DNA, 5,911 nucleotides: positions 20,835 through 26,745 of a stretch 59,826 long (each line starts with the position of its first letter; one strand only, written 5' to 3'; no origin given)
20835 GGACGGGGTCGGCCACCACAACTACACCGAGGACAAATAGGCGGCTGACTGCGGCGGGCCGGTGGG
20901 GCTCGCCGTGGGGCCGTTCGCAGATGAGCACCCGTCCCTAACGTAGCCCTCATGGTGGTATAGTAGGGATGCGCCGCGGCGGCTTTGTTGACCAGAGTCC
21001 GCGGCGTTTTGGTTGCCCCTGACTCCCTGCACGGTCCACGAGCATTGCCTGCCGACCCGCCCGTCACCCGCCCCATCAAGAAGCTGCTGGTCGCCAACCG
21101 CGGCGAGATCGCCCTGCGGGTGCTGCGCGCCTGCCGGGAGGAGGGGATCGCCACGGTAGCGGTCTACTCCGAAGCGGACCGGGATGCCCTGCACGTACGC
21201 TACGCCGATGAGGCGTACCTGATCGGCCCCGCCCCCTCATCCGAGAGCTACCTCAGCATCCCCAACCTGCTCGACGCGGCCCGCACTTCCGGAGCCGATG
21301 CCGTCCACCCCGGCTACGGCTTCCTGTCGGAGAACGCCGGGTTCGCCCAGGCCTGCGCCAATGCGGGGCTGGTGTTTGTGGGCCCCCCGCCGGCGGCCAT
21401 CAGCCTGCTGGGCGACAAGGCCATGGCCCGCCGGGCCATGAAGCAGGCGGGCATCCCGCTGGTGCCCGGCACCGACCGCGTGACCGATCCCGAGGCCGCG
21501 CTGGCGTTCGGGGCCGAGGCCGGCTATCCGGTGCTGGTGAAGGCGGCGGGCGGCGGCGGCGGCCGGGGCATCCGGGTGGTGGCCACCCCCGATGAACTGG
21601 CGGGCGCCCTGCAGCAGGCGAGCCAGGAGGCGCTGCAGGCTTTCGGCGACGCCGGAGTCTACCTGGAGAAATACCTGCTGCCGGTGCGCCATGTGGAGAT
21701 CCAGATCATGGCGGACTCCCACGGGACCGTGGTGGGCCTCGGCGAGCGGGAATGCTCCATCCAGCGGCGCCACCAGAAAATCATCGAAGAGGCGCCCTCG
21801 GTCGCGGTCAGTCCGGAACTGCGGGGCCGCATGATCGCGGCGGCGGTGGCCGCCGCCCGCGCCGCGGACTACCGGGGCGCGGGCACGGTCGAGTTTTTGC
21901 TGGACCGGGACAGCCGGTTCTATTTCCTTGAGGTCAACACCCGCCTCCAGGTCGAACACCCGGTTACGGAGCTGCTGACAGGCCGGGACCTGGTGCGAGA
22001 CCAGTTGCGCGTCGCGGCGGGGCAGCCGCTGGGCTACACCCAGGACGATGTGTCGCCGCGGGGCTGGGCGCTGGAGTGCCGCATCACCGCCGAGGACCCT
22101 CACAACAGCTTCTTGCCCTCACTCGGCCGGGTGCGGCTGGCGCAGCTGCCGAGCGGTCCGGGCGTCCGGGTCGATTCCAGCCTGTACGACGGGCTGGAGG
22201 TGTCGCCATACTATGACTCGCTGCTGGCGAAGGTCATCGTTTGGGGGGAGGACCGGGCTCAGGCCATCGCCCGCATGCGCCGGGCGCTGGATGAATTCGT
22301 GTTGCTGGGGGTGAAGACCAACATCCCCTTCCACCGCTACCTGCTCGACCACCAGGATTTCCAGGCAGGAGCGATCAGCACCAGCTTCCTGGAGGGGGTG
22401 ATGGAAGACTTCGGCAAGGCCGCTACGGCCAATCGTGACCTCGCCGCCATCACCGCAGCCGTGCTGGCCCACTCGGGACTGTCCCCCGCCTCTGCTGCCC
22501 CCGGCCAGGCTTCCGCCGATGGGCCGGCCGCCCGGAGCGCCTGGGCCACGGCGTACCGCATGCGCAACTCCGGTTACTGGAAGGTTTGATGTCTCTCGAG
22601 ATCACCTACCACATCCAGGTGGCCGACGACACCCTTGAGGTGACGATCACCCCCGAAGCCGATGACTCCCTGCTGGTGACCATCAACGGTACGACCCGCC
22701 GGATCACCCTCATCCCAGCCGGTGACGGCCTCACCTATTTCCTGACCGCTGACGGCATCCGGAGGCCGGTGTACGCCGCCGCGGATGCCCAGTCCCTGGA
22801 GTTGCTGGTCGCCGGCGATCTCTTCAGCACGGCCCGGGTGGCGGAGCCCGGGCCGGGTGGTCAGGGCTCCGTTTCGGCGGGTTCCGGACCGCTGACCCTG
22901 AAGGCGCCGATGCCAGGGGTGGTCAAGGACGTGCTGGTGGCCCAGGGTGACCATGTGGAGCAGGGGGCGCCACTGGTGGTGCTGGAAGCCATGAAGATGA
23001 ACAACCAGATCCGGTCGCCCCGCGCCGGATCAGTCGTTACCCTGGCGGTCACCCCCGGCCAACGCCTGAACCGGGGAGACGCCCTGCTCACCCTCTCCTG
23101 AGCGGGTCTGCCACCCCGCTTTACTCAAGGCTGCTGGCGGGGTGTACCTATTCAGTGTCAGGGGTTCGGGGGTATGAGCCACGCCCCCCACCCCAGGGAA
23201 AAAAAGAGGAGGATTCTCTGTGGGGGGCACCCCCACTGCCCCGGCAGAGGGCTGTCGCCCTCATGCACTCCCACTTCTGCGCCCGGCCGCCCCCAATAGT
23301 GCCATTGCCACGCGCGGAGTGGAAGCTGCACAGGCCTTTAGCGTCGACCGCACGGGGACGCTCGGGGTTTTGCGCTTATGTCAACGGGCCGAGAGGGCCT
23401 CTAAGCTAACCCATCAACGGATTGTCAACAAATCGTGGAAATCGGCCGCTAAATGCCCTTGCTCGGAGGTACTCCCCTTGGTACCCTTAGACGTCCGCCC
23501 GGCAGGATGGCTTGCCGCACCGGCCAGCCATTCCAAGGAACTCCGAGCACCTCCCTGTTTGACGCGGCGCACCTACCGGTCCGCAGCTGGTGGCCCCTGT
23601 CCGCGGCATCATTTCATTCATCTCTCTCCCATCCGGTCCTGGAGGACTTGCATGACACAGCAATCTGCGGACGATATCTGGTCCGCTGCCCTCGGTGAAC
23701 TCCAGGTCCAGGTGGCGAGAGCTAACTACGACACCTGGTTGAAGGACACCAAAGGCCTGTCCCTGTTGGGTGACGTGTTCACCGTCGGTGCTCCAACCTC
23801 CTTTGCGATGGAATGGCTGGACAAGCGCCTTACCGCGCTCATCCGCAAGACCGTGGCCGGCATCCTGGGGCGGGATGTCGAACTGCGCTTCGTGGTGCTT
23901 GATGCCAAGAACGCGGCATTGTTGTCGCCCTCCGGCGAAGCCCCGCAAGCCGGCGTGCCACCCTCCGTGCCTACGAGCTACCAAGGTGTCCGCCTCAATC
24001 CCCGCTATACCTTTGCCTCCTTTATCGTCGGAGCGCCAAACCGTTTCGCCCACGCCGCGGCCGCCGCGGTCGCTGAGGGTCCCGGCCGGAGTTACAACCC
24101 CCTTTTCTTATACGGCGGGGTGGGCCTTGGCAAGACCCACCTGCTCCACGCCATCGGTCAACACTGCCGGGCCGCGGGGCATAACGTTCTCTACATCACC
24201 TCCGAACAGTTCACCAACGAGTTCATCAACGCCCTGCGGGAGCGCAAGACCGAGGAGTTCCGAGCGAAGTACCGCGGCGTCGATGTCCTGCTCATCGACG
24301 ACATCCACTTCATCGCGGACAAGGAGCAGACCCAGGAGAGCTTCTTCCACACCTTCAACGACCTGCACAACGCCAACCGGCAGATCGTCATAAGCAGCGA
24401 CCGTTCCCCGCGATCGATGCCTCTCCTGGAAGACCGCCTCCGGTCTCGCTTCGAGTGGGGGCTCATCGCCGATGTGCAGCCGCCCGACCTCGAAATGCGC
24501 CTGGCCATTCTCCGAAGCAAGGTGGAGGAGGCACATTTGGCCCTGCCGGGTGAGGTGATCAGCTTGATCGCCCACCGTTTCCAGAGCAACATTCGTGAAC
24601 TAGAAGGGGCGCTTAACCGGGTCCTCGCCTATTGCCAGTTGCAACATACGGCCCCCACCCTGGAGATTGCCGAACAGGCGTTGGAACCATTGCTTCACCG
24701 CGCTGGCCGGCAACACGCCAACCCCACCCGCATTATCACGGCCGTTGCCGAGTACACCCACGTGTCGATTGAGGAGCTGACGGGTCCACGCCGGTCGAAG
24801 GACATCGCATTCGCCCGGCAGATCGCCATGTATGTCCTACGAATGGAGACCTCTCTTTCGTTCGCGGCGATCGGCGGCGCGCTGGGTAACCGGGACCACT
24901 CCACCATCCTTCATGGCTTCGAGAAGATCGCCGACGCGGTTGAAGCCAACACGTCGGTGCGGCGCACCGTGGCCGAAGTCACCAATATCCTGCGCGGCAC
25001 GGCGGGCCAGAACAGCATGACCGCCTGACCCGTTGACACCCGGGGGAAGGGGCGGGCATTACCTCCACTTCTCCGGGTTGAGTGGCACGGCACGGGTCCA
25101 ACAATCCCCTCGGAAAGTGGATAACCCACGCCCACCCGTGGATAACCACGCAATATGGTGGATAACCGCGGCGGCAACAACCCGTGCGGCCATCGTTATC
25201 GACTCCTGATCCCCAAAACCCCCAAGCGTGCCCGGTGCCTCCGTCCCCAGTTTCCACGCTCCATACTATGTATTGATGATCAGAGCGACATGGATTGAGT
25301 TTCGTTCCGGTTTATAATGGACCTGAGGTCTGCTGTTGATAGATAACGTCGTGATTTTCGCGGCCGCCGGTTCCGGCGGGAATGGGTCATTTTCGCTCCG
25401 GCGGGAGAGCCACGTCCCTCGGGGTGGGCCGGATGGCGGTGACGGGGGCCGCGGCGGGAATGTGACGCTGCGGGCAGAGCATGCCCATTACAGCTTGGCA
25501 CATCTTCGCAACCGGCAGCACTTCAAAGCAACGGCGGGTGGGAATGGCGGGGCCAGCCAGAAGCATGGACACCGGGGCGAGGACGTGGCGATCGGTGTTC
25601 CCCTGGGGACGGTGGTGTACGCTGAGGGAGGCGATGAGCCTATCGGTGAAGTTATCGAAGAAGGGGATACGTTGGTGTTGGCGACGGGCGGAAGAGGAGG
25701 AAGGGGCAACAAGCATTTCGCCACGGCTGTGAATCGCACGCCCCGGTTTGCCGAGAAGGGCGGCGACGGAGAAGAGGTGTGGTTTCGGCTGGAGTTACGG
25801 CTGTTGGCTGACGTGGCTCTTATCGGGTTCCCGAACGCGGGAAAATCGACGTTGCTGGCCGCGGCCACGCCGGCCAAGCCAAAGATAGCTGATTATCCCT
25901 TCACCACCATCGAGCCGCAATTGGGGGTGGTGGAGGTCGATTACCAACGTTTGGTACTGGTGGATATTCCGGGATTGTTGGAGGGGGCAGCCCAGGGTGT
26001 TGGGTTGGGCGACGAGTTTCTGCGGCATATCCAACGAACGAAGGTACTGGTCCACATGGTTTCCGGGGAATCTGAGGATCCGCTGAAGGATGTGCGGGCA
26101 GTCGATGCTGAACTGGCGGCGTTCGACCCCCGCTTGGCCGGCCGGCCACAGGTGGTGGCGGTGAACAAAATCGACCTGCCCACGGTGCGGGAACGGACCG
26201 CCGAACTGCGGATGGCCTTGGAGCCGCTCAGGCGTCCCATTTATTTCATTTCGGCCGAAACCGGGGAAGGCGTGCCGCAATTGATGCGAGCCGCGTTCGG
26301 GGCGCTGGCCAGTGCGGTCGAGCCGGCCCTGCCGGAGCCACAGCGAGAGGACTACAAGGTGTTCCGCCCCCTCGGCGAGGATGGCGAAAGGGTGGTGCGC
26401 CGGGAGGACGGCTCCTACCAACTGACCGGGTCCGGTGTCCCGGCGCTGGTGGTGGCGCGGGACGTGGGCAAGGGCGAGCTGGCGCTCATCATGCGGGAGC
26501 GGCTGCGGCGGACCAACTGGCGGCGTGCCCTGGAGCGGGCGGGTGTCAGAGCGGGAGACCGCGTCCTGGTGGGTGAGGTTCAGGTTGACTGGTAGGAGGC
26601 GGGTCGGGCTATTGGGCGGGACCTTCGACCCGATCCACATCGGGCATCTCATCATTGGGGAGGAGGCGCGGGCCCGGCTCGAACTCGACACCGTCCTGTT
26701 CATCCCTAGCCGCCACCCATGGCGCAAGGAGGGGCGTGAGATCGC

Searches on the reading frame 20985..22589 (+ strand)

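Call 39: search_protein_families(library=pfam, proteins=[window:20985-22589:+], max_evalue=0.001)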
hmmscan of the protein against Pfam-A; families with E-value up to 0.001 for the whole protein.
window:20985-22589:+ (534 aa): 6 families
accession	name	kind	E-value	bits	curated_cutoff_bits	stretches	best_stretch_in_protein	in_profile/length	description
PF02786.22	CPSase_L_D2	-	6.8e-72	241.8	19.8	1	144-350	1-209/211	Carbamoyl-phosphate synthase L chain, ATP binding domain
PF00289.28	Biotin_carb_N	-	2.6e-46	157.1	25.5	1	31-139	2-110/110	Biotin carboxylase, N-terminal domain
PF02785.25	Biotin_carb_C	-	4.3e-42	143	32.4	1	364-470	1-107/108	Biotin carboxylase C-terminal domain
PF07478.18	Dala_Dala_lig_C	-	1.3e-10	41.5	24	1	170-319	26-174/204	D-ala D-ala ligase C-terminus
PF01071.24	GARS_A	-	3e-05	24.4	27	1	143-231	1-89/194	Phosphoribosylglycinamide synthetase, ATP-grasp (A) domain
PF02222.28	ATP-grasp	-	0.00017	21.7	27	1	152-320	3-162/179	ATP-grasp domain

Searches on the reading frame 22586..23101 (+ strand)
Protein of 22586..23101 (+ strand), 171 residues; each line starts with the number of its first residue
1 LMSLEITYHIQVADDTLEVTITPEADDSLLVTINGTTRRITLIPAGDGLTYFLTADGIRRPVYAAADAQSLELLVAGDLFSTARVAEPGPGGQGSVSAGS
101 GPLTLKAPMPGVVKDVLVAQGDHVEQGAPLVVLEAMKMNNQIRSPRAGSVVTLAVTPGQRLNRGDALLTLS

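Call 40: search_protein_families(library=pfam, proteins=[window:22586-23101:+], max_evalue=0.001)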
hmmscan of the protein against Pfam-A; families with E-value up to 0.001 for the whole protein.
window:22586-23101:+ (171 aa): 5 families
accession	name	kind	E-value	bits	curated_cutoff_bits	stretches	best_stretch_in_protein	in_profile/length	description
PF00364.28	Biotin_lipoyl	-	1.1e-17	64.1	22.1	1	104-170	2-73/73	Biotin-requiring enzyme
PF13533.13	Biotin_lipoyl_2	-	1.4e-11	44.3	29.8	2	104-133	2-31/32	Biotin-lipoyl like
PF13437.12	HlyD_3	-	4.4e-09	37.5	22.2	0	104-134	1-31/106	HlyD family secretion protein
PF16576.10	HlyD_D23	-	9.9e-06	25.4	30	0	137-170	106-139/214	Barrel-sandwich domain of CusB or HlyD membrane-fusion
PF09891.15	DUF2118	-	0.0001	22.7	20.5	0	106-159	83-137/149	Uncharacterized protein conserved in archaea (DUF2118)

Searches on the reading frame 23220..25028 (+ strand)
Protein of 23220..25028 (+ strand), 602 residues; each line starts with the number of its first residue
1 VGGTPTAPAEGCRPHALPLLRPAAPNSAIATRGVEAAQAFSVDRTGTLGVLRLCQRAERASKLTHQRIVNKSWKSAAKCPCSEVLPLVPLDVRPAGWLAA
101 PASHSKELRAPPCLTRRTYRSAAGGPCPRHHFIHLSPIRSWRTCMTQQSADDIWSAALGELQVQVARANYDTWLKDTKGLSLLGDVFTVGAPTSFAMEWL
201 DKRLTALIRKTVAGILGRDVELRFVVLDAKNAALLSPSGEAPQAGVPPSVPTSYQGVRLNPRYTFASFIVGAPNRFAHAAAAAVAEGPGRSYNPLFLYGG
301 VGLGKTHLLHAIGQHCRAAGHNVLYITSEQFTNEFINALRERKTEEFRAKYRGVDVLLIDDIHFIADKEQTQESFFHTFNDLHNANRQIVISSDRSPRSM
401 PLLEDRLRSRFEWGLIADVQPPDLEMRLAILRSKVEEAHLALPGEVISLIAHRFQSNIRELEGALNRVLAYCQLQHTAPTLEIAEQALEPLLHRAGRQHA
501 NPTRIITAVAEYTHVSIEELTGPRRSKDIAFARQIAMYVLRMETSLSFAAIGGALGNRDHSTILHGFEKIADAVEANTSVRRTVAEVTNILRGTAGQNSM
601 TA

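Call 40: search_protein_families(library=pfam, proteins=[window:23220-25028:+], max_evalue=0.001)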
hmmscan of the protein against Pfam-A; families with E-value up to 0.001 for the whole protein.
window:23220-25028:+ (602 aa): 6 families
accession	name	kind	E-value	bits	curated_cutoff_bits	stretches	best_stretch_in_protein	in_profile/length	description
PF00308.24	Bac_DnaA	-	5.7e-69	231.9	23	1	259-417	1-161/162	Bacterial DnaA ATPAse domain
PF08299.17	Bac_DnaA_C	-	5.6e-24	84.4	31.5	1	503-570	2-69/69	Bacterial dnaA protein helix-turn-helix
PF01695.23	IstB_IS21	-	2.3e-10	40.8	24.1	1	295-395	95-194/238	IstB-like ATP binding protein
PF11638.13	DnaA_N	-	3.4e-10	39.9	24.6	1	152-211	2-62/65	DnaA N-terminal domain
PF00004.35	AAA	-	1.1e-08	36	21.2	1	296-412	2-124/131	ATPase family associated with various cellular activities (AAA)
PF13173.12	AAA_14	-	0.0004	20.8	27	1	293-393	3-97/129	AAA domain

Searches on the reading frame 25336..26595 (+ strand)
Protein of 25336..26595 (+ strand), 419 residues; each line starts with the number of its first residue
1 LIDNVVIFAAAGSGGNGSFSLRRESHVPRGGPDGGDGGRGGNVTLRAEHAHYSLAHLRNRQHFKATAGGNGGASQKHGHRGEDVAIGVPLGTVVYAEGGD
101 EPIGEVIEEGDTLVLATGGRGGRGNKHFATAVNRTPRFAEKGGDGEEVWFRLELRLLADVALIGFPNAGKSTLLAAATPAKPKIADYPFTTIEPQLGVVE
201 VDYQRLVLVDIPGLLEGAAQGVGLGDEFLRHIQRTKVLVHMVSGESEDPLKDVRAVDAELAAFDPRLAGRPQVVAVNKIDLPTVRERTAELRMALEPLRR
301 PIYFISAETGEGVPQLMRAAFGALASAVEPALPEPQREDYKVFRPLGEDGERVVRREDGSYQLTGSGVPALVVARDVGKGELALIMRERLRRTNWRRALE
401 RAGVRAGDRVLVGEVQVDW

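Call 40: search_protein_families(library=pfam, proteins=[window:25336-26595:+], max_evalue=0.001)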
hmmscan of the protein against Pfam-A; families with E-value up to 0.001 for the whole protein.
window:25336-26595:+ (419 aa): 4 families
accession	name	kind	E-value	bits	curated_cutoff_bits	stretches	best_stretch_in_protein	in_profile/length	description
PF01018.28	GTP1_OBG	-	3.4e-51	173.3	27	1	2-156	1-155/155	GTP1/OBG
PF01926.29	MMR_HSR1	-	6.4e-25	87.9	21.9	1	159-278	1-113/113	50S ribosome-binding GTPase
PF02421.24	FeoB_N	-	5.1e-13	49.3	27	1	159-319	2-155/156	Ferrous iron transport protein B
PF09269.16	DUF1967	-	1.3e-05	25.6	27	1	355-419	4-70/70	Domain of unknown function (DUF1967)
